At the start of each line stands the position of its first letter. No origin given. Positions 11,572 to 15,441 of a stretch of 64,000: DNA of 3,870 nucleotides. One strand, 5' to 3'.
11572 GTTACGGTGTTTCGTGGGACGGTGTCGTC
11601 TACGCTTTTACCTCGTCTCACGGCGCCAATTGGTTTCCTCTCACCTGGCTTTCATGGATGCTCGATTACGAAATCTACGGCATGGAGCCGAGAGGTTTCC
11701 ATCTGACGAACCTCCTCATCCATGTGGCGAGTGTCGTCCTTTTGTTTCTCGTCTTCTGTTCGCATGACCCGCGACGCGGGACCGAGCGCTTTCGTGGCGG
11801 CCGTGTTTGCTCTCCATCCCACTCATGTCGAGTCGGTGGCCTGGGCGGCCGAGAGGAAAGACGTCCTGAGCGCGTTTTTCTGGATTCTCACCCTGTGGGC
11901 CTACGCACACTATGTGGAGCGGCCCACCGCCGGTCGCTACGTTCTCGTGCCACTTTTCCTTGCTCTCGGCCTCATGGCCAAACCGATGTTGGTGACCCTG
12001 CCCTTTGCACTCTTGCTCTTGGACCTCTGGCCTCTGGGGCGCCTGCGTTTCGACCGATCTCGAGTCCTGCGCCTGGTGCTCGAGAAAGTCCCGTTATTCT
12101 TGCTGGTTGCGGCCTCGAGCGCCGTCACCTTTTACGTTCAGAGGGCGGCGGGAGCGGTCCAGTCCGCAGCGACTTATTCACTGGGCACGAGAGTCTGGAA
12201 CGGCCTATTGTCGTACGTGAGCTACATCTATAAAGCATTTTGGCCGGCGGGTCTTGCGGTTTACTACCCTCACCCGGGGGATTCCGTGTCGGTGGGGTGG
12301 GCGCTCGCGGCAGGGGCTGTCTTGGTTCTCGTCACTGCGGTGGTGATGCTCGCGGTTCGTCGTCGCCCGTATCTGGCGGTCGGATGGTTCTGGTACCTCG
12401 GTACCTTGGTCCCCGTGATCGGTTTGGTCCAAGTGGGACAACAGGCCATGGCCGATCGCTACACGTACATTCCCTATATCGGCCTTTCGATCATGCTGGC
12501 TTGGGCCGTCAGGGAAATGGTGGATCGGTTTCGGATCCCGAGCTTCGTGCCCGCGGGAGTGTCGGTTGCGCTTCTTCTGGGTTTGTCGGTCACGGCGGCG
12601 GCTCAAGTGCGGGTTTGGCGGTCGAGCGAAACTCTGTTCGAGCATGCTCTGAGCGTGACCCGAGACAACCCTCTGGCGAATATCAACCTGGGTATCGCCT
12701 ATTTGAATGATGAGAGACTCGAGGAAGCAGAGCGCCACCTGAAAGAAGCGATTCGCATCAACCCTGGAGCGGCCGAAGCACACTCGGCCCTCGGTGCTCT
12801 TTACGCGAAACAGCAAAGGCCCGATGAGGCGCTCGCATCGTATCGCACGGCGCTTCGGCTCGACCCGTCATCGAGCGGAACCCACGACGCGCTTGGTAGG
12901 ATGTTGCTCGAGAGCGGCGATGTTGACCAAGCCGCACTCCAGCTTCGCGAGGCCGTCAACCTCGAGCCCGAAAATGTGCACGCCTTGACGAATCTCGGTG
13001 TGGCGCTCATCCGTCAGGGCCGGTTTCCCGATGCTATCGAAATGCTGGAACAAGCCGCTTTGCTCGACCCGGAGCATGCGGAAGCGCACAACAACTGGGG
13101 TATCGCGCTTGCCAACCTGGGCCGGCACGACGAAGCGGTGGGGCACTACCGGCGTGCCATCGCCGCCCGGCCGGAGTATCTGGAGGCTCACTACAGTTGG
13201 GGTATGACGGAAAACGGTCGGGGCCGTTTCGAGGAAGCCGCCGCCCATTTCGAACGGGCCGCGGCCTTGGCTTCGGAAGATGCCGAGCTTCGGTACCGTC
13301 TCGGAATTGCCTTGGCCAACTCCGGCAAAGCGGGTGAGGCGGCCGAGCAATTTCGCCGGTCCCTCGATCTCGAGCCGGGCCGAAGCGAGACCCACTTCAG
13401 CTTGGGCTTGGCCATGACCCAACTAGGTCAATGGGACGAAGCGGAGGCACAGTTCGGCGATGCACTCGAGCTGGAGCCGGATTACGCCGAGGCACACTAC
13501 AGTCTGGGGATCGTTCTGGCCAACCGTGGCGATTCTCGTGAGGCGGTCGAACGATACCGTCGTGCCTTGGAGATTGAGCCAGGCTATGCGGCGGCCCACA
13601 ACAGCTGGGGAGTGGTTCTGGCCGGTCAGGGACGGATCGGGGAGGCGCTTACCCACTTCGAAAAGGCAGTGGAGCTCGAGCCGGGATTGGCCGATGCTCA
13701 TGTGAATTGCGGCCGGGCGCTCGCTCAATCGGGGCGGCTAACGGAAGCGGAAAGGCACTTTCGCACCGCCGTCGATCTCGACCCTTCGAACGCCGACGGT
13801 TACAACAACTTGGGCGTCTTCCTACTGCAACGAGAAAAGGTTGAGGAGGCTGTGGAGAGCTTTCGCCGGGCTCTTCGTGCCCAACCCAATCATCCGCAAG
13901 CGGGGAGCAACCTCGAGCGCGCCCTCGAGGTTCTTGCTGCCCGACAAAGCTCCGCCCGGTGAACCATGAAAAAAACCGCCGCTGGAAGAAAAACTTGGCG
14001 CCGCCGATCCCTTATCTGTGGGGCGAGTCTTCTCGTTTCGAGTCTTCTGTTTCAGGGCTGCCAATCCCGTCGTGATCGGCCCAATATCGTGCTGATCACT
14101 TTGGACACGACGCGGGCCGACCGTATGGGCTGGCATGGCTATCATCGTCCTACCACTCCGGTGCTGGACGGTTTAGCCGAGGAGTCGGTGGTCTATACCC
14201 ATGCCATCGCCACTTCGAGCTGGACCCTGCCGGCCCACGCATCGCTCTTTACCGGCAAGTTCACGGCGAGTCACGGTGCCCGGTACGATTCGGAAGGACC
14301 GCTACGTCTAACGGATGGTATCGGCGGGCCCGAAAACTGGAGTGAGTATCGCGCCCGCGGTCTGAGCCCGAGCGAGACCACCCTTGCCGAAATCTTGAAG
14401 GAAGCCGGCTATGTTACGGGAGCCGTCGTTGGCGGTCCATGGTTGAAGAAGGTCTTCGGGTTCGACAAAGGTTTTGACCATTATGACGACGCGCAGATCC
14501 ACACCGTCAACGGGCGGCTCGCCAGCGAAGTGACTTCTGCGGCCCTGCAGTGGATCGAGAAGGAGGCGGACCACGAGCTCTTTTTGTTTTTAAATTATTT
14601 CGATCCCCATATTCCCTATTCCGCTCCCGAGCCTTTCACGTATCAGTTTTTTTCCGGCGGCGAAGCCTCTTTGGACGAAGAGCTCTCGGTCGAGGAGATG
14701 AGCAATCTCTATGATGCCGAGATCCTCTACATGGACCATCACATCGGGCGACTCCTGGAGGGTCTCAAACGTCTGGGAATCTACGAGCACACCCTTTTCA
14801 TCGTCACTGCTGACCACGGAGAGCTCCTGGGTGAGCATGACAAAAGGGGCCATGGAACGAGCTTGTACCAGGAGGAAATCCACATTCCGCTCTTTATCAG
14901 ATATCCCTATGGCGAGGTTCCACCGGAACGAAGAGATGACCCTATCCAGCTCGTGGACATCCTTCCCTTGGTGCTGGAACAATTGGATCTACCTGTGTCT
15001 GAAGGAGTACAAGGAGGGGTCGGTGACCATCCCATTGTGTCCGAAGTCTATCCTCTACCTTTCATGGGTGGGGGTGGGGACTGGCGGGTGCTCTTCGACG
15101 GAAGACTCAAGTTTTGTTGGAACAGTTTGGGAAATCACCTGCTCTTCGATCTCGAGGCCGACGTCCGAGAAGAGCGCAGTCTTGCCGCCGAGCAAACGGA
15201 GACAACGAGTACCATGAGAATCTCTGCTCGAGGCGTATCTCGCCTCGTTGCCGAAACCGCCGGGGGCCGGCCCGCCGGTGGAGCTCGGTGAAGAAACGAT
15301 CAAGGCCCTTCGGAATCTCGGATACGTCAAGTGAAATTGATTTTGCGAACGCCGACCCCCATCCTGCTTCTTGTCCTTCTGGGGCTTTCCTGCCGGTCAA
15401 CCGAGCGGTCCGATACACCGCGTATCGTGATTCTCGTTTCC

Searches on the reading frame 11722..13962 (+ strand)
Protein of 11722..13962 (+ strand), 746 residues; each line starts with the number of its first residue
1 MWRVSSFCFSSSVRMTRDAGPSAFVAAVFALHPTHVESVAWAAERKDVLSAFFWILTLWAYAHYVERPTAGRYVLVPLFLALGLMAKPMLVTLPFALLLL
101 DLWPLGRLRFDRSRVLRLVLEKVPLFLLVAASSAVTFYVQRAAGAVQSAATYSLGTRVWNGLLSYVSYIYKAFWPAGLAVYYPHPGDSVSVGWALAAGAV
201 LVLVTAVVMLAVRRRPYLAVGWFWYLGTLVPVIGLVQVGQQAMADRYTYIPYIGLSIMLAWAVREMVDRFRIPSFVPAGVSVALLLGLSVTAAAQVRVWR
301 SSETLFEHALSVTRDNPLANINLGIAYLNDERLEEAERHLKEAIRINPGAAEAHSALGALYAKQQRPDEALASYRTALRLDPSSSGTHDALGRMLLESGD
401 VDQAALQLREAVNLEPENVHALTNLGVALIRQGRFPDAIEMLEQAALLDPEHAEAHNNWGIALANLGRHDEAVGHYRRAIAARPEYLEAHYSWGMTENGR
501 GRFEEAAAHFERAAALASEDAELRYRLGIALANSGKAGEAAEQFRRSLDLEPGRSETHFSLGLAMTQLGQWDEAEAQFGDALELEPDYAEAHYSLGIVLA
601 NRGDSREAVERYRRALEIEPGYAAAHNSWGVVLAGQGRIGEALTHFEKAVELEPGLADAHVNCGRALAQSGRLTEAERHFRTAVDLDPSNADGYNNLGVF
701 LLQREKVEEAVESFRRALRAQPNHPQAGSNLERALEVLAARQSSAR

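Call 68: search_protein_families(library=pfam, proteins=[window:11722-13962:+], max_evalue=0.00001)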
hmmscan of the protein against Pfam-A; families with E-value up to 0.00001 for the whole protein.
window:11722-13962:+ (746 aa): 28 families (the best 25 are shown)
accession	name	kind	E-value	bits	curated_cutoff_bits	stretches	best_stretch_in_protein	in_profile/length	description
PF07719.23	TPR_2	-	1.1e-82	265.8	27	2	351-383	1-33/34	Tetratricopeptide repeat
PF13414.12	TPR_11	-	5.8e-79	260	26.8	5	562-601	1-40/42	TPR repeat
PF00515.34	TPR_1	-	3e-77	252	27.8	3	351-383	1-33/34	Tetratricopeptide repeat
PF13431.12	TPR_17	-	8e-62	200.9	24.4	0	680-711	2-33/34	Tetratricopeptide repeat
PF13432.12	TPR_16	-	3.1e-60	200.5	32.7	7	664-725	4-65/65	Tetratricopeptide repeat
PF13181.12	TPR_8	-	1.2e-52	172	25.7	0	691-724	1-34/34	Tetratricopeptide repeat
PF14559.12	TPR_19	-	2.1e-48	163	25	6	395-456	1-62/68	Tetratricopeptide repeat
PF13424.12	TPR_12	-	1.8e-45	153.4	30.1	5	421-484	5-76/77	Tetratricopeptide repeat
PF13428.12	TPR_14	-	3.9e-44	144.9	23.5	0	558-596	4-42/44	Tetratricopeptide repeat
PF13176.12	TPR_7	-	3.7e-37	123.7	27.9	0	421-453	1-35/36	Tetratricopeptide repeat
PF13374.12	TPR_10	-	2.2e-30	104.2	27.5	0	421-445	4-28/42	Tetratricopeptide repeat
PF07721.20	TPR_4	-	3.7e-26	89.5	27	0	420-444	2-26/26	Tetratricopeptide repeat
PF23914.1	TPR_CcmH_CycH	-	9e-24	84.5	42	1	330-446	29-148/158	Cytochrome c-type biogenesis protein H TPR domain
PF13174.12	TPR_6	-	7.6e-22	76.8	26.3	0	421-450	2-31/33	Tetratricopeptide repeat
PF13371.12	TPR_9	-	9.5e-20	70.8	35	0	428-485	4-61/73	Tetratricopeptide repeat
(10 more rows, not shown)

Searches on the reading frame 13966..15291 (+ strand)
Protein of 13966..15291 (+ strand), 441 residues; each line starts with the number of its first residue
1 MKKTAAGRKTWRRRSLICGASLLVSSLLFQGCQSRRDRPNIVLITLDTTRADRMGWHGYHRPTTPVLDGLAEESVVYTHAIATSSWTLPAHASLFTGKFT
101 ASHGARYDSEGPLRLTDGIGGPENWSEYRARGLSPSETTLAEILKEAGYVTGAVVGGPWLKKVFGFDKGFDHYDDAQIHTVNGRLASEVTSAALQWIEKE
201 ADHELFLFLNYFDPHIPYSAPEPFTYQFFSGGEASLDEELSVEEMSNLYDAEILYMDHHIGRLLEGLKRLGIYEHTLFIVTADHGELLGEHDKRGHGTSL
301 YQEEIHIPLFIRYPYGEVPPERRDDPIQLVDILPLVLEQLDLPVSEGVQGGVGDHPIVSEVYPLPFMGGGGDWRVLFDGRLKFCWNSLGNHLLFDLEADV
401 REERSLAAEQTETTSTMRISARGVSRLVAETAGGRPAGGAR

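Call 68: search_protein_families(library=pfam, proteins=[window:13966-15291:+], max_evalue=0.00001)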
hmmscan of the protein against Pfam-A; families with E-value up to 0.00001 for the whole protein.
window:13966-15291:+ (441 aa): 2 families
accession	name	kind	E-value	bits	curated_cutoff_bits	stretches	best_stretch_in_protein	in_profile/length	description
PF00884.28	Sulfatase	-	3.4e-47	161.7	25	1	39-341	1-300/301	Sulfatase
PF01663.27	Phosphodiest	-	8.6e-12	45.7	23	1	42-285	2-220/342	Type I phosphodiesterase / nucleotide pyrophosphatase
